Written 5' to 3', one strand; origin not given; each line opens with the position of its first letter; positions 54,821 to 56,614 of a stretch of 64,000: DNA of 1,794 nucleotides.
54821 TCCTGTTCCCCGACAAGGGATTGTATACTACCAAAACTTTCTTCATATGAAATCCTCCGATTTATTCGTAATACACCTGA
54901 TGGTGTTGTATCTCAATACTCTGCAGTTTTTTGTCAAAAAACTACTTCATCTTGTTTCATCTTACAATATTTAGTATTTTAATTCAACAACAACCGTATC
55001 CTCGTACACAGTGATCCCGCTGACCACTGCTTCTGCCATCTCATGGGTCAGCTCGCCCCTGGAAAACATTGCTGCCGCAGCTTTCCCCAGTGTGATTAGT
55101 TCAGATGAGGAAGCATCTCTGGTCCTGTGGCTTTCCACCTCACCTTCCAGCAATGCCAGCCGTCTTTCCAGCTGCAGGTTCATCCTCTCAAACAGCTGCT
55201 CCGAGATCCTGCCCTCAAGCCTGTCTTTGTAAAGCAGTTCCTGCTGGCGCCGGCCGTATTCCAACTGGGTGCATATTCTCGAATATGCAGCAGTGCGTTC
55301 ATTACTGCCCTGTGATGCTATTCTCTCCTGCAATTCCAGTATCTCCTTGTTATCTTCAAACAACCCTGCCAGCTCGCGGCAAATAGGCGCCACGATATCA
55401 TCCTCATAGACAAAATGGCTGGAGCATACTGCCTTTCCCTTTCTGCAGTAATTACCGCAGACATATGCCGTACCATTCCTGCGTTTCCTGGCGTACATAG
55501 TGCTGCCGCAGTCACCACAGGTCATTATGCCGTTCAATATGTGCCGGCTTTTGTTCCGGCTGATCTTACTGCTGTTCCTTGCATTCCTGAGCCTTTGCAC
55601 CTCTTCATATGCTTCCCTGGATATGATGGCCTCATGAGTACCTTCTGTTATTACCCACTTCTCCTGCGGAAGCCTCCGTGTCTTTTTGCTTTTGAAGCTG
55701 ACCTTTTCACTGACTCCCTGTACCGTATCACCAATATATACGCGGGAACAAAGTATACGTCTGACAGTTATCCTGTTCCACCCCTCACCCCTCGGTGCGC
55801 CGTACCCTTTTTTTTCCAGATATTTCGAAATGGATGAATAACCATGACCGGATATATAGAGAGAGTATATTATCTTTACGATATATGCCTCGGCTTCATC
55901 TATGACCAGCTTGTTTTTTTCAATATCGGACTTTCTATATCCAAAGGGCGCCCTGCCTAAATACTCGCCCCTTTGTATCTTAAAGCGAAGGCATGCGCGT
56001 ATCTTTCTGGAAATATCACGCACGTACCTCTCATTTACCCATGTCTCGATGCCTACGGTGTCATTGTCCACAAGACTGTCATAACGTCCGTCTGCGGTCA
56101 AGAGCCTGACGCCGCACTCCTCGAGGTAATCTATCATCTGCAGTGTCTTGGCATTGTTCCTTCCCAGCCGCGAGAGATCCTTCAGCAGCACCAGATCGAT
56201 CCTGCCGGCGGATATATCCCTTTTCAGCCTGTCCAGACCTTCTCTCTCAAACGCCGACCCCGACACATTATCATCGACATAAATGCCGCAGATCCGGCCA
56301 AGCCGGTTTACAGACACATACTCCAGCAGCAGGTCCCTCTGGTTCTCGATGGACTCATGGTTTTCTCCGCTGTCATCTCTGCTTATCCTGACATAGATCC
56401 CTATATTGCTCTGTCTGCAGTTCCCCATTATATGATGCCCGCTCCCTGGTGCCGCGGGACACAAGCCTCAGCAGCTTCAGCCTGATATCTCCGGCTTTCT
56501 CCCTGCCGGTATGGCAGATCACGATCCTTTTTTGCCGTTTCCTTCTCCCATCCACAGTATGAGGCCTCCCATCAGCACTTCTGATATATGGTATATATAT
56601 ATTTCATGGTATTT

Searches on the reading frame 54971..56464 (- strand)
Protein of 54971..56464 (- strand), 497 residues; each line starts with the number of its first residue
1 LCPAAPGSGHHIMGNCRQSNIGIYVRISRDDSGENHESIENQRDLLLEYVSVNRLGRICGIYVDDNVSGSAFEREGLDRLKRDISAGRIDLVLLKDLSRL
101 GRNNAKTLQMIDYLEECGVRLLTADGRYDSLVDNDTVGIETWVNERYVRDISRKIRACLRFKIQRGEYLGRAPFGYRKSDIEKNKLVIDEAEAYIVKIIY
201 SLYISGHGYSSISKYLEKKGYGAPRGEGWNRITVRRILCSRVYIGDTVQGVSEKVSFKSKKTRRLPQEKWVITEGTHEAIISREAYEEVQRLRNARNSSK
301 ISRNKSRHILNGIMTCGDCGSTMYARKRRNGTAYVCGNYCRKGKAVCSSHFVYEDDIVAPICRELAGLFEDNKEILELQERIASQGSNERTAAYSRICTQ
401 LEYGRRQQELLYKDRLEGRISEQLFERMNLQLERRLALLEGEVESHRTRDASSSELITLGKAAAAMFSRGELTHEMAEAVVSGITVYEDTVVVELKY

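Call 13: search_protein_families(library=pfam, proteins=[window:54971-56464:-])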
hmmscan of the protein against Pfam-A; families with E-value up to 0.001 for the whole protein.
window:54971-56464:- (497 aa): 3 families
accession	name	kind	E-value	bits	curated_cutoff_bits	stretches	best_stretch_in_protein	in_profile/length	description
PF07508.19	Recombinase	-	3.2e-25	88.8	21.1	1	191-294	2-100/102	Recombinase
PF00239.26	Resolvase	-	1.6e-21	77.4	23.3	1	23-167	3-144/145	Resolvase, N terminal domain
PF13408.12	Zn_ribbon_recom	-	3.5e-11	43.7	25.3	1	310-358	2-50/58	Recombinase zinc beta ribbon domain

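Call 21: find_homologous_proteins(query=window:54974-56428:-, max_evalue=1e-30)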
Query window:54974-56428:- (485 aa): 2320 proteins with E <= 1e-30 among 8000 candidates; the best 120 are listed.
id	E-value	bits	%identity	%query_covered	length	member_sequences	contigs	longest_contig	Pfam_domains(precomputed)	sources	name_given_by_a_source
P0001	0.0e+0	1072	100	100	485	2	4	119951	PF07508.20,PF00239.27,PF13408.13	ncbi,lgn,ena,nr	ncbi:MAG: recombinase family protein [Clostridiaceae bacterium]|nr:recombinase family protein [Clost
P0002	3.0e-259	879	81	100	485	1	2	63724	PF07508.20,PF00239.27,PF13408.13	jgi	jgi:site-specific DNA recombinase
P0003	1.1e-258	877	82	99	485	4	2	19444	PF07508.20,PF00239.27,PF13408.13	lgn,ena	-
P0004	6.3e-254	861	80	100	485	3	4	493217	PF07508.20,PF00239.27,PF13408.13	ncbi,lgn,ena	-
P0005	1.0e-243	827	77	100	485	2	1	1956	PF07508.20,PF00239.27,PF13408.13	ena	-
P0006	1.0e-239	814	77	99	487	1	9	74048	PF07508.20,PF00239.27,PF13408.13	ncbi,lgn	-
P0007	2.5e-225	767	72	99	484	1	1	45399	PF07508.20,PF00239.27,PF13408.13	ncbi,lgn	-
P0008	2.9e-220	750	71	99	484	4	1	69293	PF07508.20,PF00239.27,PF13408.13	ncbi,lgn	-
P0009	3.6e-218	743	72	100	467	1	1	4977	PF07508.20,PF00239.27,PF13408.13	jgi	jgi:site-specific DNA recombinase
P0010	1.5e-208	711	66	100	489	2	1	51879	PF07508.20,PF00239.27,PF13408.13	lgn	-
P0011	5.5e-205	700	65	100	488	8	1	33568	PF07508.20,PF00239.27,PF13408.13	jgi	-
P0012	1.4e-199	682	64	99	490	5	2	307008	PF07508.20,PF00239.27,PF13408.13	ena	-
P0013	1.2e-198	679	62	99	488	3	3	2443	PF07508.20,PF00239.27,PF13408.13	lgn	-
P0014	1.6e-198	678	63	100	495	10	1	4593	PF07508.20,PF00239.27,PF13408.13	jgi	jgi:DNA invertase Pin-like site-specific DNA recombinase/DNA-directed RNA polymerase subunit M/trans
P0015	4.1e-195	667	62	100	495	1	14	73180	PF07508.20,PF00239.27,PF13408.13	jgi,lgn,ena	jgi:site-specific DNA recombinase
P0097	7.6e-151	521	51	96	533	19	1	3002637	PF07508.20,PF00239.27,PF13408.13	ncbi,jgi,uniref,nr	ncbi:recombinase family protein [Clostridium thermosuccinogenes]|uniref:recombinase family protein n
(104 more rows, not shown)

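Call 22: find_encoding_contigs(protein=P0004, flank=6000, max_places=2)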
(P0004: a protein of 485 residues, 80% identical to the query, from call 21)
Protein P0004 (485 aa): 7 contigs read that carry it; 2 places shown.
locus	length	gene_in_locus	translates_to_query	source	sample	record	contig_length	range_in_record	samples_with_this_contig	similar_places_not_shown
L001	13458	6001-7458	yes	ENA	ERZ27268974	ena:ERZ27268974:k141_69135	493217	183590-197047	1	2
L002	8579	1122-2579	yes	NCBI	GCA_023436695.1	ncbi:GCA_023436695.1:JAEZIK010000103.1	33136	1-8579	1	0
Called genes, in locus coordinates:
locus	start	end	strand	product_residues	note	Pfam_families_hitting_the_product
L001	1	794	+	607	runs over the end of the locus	PF00111:Fer2, PF17650:RACo_linker, PF17651:Raco_middle, PF14574:RACo_C_ter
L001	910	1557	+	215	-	PF13240:Zn_Ribbon_1 (faint)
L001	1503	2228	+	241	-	PF09858:DUF2085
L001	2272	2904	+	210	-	PF01812:5-FTHF_cyc-lig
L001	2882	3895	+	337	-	PF02517:Rce1-like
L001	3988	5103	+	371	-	PF00309:Sigma54_AID, PF04963:Sigma54_CBD, PF04552:Sigma54_DBD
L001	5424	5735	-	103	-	-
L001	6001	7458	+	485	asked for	PF00239:Resolvase, PF07508:Recombinase, PF13408:Zn_ribbon_recom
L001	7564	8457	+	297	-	PF00781:DAGK_cat, PF19279:YegS_C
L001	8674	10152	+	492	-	PF09547:SpoIVA_ATPase, PF20438:SpoIVA_middle, PF20439:SpoIVA_C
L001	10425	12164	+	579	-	PF02878:PGM_PMM_I, PF02879:PGM_PMM_II, PF02880:PGM_PMM_III, PF00408:PGM_PMM_IV (weak)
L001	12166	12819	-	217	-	-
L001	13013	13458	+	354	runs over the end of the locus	PF13487:HD_5, PF01966:HD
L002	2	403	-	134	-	?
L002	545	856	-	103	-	-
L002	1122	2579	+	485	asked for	PF00239:Resolvase, PF07508:Recombinase, PF13408:Zn_ribbon_recom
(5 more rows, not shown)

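Call 23: find_encoding_contigs(protein=P0002, flank=6000, max_places=2)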
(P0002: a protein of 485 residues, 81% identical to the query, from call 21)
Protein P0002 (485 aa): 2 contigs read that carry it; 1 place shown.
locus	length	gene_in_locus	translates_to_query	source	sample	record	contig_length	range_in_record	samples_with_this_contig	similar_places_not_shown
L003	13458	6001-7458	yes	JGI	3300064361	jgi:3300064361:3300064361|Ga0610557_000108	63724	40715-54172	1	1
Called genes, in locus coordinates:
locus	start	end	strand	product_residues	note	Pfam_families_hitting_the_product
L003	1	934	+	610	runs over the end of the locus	PF00111:Fer2, PF17650:RACo_linker, PF17651:Raco_middle, PF14574:RACo_C_ter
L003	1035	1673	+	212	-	-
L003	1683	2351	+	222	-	PF09858:DUF2085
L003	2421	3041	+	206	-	PF01812:5-FTHF_cyc-lig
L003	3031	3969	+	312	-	PF02517:Rce1-like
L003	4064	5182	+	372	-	PF00309:Sigma54_AID, PF04963:Sigma54_CBD, PF04552:Sigma54_DBD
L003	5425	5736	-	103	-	-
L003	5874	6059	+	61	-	-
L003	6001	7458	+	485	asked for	PF00239:Resolvase, PF07508:Recombinase, PF13408:Zn_ribbon_recom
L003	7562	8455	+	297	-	PF00781:DAGK_cat, PF19279:YegS_C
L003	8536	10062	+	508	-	PF09547:SpoIVA_ATPase, PF20438:SpoIVA_middle, PF20439:SpoIVA_C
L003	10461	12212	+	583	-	PF02878:PGM_PMM_I, PF02879:PGM_PMM_II, PF02880:PGM_PMM_III, PF00408:PGM_PMM_IV (weak)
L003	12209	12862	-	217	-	-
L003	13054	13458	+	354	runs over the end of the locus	PF13487:HD_5, PF01966:HD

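Call 24: find_encoding_contigs(protein=P0007, flank=6000, max_places=2)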
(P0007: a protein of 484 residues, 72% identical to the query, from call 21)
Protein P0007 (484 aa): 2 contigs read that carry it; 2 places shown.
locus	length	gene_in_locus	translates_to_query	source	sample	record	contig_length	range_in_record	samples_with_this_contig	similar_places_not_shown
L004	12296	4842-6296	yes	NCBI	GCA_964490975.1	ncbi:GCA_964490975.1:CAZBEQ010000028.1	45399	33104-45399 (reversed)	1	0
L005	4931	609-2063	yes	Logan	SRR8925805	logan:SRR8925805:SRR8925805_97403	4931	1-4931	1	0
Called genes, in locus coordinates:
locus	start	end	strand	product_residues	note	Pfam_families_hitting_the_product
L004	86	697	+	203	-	PF13240:Zn_Ribbon_1 (weak)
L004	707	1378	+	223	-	PF09858:DUF2085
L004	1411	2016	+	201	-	PF01812:5-FTHF_cyc-lig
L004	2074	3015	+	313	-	PF02517:Rce1-like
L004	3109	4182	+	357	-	PF00309:Sigma54_AID, PF04963:Sigma54_CBD, PF04552:Sigma54_DBD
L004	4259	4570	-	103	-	-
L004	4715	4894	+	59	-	-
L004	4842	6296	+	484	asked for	PF00239:Resolvase, PF07508:Recombinase, PF13408:Zn_ribbon_recom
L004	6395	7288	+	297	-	PF00781:DAGK_cat, PF19279:YegS_C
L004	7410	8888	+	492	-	PF09547:SpoIVA_ATPase, PF20438:SpoIVA_middle, PF20439:SpoIVA_C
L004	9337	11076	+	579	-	PF02878:PGM_PMM_I, PF02879:PGM_PMM_II, PF02880:PGM_PMM_III, PF00408:PGM_PMM_IV (weak)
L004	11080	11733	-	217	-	-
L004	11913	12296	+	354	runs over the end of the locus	PF13487:HD_5, PF01966:HD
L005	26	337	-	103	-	-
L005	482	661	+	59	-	-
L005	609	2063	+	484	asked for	PF00239:Resolvase, PF07508:Recombinase, PF13408:Zn_ribbon_recom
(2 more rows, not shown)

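Call 37: find_related_loci(query=A1, collection=metagenome_contigs, flank=4000)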
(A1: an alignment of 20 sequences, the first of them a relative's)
Query A1 (485 aa) in metagenome_contigs; peptide patterns used: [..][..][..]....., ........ (x = any residue, [..] = any of these).
409 stretches matched a pattern; 143 encode a relative of the query (tblastn E <= 1e-3); the best 80 are kept; 80 distinct loci.
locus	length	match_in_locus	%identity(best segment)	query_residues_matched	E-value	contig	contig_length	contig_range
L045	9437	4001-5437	64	5-485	0e+0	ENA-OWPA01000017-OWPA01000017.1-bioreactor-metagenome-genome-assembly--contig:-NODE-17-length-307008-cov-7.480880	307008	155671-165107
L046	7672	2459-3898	62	5-485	0e+0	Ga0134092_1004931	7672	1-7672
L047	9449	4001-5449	61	3-485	0e+0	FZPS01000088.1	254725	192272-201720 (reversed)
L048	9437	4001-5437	61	7-485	0e+0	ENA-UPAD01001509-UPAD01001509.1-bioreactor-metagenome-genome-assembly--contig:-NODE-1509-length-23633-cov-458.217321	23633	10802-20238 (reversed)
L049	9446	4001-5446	61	4-485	0e+0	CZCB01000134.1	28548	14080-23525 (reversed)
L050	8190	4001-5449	61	3-485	0e+0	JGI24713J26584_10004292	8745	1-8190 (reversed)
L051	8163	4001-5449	62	3-485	0e+0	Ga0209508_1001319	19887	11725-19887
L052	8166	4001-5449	62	3-485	0e+0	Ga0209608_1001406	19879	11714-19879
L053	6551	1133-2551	58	6-476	2e-177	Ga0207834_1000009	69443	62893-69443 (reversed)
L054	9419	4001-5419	58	6-476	3e-177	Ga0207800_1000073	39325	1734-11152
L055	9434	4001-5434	57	2-481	1e-173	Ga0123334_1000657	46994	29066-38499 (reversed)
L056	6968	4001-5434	57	2-481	7e-173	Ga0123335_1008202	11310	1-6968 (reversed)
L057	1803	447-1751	59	4-437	2e-178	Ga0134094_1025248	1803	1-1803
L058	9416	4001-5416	52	4-476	5e-159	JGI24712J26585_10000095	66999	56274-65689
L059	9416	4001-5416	52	4-476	5e-159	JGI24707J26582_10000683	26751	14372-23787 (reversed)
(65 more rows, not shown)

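Call 43: find_encoding_contigs(protein=P0001, flank=3000, max_places=10)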
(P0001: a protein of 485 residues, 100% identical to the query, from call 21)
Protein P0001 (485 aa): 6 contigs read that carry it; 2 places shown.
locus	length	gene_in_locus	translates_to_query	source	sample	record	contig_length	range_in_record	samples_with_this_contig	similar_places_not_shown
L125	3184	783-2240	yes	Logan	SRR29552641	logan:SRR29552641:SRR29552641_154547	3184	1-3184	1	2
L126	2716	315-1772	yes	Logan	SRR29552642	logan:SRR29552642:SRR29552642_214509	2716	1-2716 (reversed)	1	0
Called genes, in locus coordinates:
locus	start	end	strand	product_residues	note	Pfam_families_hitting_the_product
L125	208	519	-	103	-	-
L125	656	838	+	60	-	-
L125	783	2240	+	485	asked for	PF00239:Resolvase, PF07508:Recombinase, PF13408:Zn_ribbon_recom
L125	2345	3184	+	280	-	?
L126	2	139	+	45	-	?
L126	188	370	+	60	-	-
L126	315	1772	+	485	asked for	PF00239:Resolvase, PF07508:Recombinase, PF13408:Zn_ribbon_recom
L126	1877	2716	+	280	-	?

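Call 44: find_encoding_contigs(protein=P0006, flank=3000, max_places=10)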
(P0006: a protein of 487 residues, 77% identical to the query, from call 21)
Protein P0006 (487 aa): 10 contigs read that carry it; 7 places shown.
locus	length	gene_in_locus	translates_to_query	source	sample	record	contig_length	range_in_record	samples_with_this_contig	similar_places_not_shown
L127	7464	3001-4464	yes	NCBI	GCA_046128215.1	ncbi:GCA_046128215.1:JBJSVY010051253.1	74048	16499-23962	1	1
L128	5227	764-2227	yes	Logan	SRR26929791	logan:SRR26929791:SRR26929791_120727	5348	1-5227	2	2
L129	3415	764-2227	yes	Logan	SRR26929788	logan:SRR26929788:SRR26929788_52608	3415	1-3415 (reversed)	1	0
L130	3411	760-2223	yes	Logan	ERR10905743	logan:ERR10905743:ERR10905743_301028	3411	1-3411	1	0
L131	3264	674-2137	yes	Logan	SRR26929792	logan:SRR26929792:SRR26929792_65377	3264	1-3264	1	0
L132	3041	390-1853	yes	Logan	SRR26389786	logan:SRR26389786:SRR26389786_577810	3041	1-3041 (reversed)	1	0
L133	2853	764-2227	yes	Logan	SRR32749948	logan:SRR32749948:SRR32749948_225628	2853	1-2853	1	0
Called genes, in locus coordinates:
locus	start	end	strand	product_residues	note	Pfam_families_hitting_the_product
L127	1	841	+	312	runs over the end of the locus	PF02517:Rce1-like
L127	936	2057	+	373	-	PF00309:Sigma54_AID, PF04963:Sigma54_CBD, PF04552:Sigma54_DBD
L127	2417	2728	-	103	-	-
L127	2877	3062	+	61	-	-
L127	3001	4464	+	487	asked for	PF00239:Resolvase, PF07508:Recombinase, PF13408:Zn_ribbon_recom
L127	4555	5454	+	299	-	PF00781:DAGK_cat, PF19279:YegS_C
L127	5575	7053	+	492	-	PF09547:SpoIVA_ATPase, PF20438:SpoIVA_middle, PF20439:SpoIVA_C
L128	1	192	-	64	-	?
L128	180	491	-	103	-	-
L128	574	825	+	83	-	-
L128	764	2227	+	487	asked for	PF00239:Resolvase, PF07508:Recombinase, PF13408:Zn_ribbon_recom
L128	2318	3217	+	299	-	PF00781:DAGK_cat, PF19279:YegS_C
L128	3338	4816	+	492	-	PF09547:SpoIVA_ATPase, PF20438:SpoIVA_middle, PF20439:SpoIVA_C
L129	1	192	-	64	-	?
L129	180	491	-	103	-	-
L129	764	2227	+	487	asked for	PF00239:Resolvase, PF07508:Recombinase, PF13408:Zn_ribbon_recom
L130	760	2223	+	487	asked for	PF00239:Resolvase, PF07508:Recombinase, PF13408:Zn_ribbon_recom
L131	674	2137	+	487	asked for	PF00239:Resolvase, PF07508:Recombinase, PF13408:Zn_ribbon_recom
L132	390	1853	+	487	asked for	PF00239:Resolvase, PF07508:Recombinase, PF13408:Zn_ribbon_recom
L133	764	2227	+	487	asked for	PF00239:Resolvase, PF07508:Recombinase, PF13408:Zn_ribbon_recom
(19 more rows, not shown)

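Call 45: find_encoding_contigs(protein=P0003, flank=3000, max_places=10)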
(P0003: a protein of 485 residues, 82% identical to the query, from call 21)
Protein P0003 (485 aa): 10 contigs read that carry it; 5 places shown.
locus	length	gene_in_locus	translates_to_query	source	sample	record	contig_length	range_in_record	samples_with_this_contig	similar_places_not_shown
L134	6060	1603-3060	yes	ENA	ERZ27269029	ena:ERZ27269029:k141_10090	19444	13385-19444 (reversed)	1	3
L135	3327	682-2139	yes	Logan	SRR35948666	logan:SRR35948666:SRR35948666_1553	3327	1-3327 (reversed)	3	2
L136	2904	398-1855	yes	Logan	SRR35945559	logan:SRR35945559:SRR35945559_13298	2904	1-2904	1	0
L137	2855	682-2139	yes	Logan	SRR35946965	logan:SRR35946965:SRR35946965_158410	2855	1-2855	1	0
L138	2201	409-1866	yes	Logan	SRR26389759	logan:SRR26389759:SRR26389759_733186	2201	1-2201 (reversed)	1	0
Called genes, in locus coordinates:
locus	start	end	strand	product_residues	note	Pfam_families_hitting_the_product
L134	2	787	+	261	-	?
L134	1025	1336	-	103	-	-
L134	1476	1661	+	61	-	-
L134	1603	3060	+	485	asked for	PF00239:Resolvase, PF07508:Recombinase, PF13408:Zn_ribbon_recom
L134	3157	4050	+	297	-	PF00781:DAGK_cat, PF19279:YegS_C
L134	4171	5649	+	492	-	PF09547:SpoIVA_ATPase, PF20438:SpoIVA_middle, PF20439:SpoIVA_C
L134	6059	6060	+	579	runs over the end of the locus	PF02878:PGM_PMM_I, PF02879:PGM_PMM_II, PF02880:PGM_PMM_III, PF00408:PGM_PMM_IV (weak)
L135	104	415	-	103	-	-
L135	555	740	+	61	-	-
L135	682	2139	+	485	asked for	PF00239:Resolvase, PF07508:Recombinase, PF13408:Zn_ribbon_recom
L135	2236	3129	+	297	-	PF00781:DAGK_cat, PF19279:YegS_C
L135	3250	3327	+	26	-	?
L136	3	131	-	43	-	?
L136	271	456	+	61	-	-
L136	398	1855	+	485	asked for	PF00239:Resolvase, PF07508:Recombinase, PF13408:Zn_ribbon_recom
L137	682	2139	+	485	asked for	PF00239:Resolvase, PF07508:Recombinase, PF13408:Zn_ribbon_recom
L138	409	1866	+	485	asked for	PF00239:Resolvase, PF07508:Recombinase, PF13408:Zn_ribbon_recom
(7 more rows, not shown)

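Call 58: find_encoding_contigs(protein=P0097, flank=10000, max_places=2)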
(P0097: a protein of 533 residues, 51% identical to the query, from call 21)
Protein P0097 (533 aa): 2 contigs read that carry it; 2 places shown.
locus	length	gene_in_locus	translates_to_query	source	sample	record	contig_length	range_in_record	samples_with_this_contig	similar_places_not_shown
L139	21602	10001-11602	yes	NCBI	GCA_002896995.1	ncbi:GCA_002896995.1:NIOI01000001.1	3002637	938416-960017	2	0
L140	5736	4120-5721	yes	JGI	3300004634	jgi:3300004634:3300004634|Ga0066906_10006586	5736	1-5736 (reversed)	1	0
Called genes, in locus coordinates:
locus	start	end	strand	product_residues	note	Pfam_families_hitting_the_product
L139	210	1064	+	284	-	PF01520:Amidase_3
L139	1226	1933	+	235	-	PF13398:Peptidase_M50B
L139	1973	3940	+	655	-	PF22745:Nlig-Ia, PF01653:DNA_ligase_aden, PF03120:OB_DNA_ligase, PF03119:DNA_ligase_ZBD (weak), PF12826:HHH_2, PF00533:BRCT, PF16589:BRCT_2 (weak), PF12738:PTCB-BRCT (weak), +1 more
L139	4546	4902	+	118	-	PF13240:Zn_Ribbon_1 (weak)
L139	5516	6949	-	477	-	PF03050:DDE_Tnp_IS66, PF13610:DDE_Tnp_IS240 (weak)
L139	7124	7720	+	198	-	PF01812:5-FTHF_cyc-lig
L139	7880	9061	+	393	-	PF00309:Sigma54_AID, PF04963:Sigma54_CBD, PF04552:Sigma54_DBD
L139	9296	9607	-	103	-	-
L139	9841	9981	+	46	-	-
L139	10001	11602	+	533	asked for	PF00239:Resolvase, PF07508:Recombinase, PF13408:Zn_ribbon_recom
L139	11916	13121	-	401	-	PF01676:Metalloenzyme, PF10143:PhosphMutase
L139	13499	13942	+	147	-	PF01475:FUR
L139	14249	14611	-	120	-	PF04277:OAD_gamma (weak)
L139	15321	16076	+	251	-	PF00899:ThiF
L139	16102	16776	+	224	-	PF01656:CbiA (weak)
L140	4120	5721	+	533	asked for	PF00239:Resolvase, PF07508:Recombinase, PF13408:Zn_ribbon_recom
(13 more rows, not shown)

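Call 72: search_protein_families(library=ncbifam, proteins=[window:54974-56428:-], max_evalue=0.01)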
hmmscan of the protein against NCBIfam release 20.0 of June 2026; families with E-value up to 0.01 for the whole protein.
window:54974-56428:- (485 aa): 6 families
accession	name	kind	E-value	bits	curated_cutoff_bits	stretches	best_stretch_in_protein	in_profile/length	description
NF047343.1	SCCmet_CcrB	equivalog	2.3e-45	155.3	900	1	1-381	1-388/542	cassette chromosome recombinase CcrB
NF047347.1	SCCmet_CcrC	equivalog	2e-30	105.8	900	1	7-447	3-465/558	cassette chromosome recombinase CcrC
NF041201.1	recomb_XisF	equivalog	3.8e-30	105.3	375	1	49-370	34-370/465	fdxN element excision recombinase XisF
NF047344.1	SCCmet_CcrA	equivalog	1.7e-24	86.8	700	1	21-388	12-356/442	cassette chromosome recombinase CcrA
NF049883.1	resolv_YneB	equivalog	2.8e-10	40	175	1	11-156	4-147/211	YneB family resolvase-like protein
NF009949.0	PRK13413.1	equivalog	1.9e-05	24.4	272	1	12-163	5-150/203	master DNA invertase Mpi family serine-type recombinase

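Call 73: search_protein_families(library=phrogs, proteins=[window:54974-56428:-], max_evalue=0.01)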
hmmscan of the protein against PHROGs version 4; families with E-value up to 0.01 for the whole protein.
window:54974-56428:- (485 aa): 4 families
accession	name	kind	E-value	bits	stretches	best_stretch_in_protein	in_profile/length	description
phrog_95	-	integration and excision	7.6e-99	333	1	9-481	90-562/651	integrase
phrog_125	-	DNA, RNA and nucleotide metabolism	2.4e-29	103.7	1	7-284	20-251/254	DNA invertase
phrog_7701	-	DNA, RNA and nucleotide metabolism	7.7e-07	30.5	1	158-235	2-67/137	DNA invertase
phrog_6620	-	integration and excision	0.00035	21.2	1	15-111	61-154/201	transposase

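Call 92: find_encoding_contigs(protein=P0008, flank=2500, max_places=3)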
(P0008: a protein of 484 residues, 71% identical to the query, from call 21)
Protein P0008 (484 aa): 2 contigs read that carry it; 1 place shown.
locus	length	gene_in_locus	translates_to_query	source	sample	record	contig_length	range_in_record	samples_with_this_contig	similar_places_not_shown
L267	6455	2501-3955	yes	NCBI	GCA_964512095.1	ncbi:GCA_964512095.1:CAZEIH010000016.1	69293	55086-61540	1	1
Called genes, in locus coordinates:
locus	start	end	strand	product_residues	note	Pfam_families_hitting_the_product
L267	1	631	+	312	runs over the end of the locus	PF02517:Rce1-like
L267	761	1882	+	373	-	PF00309:Sigma54_AID, PF04963:Sigma54_CBD, PF04552:Sigma54_DBD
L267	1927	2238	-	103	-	-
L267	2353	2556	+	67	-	-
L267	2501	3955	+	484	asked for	PF00239:Resolvase, PF07508:Recombinase, PF13408:Zn_ribbon_recom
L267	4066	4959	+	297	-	PF00781:DAGK_cat, PF19279:YegS_C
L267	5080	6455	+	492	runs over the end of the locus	PF09547:SpoIVA_ATPase, PF20438:SpoIVA_middle, PF20439:SpoIVA_C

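Call 93: find_encoding_contigs(protein=P0010, flank=2500, max_places=3)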
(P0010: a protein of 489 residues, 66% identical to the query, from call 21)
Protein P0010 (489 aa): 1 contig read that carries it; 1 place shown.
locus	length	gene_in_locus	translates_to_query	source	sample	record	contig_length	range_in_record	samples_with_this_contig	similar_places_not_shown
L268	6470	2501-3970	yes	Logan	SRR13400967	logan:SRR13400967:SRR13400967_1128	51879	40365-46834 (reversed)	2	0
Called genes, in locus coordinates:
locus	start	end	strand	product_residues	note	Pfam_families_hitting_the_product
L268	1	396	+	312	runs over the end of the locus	PF02517:Rce1-like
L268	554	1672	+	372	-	PF00309:Sigma54_AID, PF04963:Sigma54_CBD, PF04552:Sigma54_DBD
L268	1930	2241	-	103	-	-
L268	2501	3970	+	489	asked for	PF00239:Resolvase, PF07508:Recombinase, PF13408:Zn_ribbon_recom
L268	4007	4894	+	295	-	PF00781:DAGK_cat, PF19279:YegS_C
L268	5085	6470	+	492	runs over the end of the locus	PF09547:SpoIVA_ATPase, PF20438:SpoIVA_middle, PF20439:SpoIVA_C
